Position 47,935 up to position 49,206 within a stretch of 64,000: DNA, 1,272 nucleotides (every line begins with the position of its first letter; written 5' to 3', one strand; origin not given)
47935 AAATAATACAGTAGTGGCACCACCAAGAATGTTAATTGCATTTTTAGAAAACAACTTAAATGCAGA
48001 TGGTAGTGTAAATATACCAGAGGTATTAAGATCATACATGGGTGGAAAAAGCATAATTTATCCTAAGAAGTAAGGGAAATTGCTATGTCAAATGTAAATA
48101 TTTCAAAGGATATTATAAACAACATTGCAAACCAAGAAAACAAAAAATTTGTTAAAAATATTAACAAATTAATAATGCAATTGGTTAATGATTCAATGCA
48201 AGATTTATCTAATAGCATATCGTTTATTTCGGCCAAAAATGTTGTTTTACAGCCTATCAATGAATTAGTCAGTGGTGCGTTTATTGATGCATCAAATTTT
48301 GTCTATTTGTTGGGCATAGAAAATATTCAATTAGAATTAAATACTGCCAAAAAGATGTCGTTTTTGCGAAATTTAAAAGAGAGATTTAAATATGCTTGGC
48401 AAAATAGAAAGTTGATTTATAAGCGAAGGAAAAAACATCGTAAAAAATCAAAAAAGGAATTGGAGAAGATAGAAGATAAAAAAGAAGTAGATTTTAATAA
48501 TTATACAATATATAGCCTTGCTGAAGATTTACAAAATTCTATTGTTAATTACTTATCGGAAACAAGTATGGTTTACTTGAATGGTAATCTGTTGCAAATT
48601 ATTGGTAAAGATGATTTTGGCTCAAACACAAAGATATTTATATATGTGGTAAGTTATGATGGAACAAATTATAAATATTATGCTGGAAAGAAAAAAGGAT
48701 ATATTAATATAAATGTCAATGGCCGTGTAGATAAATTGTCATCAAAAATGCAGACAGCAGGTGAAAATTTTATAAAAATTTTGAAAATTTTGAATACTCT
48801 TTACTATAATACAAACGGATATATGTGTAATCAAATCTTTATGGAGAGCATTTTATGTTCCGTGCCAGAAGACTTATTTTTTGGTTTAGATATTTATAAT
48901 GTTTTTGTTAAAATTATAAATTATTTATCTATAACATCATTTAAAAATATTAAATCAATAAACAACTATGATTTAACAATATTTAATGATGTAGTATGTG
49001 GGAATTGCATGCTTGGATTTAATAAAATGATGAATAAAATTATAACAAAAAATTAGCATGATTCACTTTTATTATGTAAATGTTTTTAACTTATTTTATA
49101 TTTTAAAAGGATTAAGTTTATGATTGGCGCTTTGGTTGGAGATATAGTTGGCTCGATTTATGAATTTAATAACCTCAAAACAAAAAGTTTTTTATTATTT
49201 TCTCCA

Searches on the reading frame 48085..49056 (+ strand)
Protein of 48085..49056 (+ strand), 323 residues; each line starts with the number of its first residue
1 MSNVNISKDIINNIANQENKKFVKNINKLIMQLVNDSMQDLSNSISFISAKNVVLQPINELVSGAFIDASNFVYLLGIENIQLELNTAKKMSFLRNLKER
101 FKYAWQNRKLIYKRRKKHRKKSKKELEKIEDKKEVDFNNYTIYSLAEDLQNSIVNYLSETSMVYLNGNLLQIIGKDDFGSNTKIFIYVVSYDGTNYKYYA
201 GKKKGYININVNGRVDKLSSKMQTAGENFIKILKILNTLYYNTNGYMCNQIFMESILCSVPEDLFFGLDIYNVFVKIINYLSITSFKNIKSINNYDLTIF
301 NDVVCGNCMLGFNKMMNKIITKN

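Call 68: search_protein_families(library=ncbifam, proteins=[window:48085-49056:+], max_evalue=0.001)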
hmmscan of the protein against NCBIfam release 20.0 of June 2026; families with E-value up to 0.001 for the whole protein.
window:48085-49056:+ (323 aa): 0 families

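Call 94: search_solved_structures(query=window:48085-49056:+, max_evalue=1)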
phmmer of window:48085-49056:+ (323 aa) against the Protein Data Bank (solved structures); distinct sequences matched with E-value up to 1: 0.
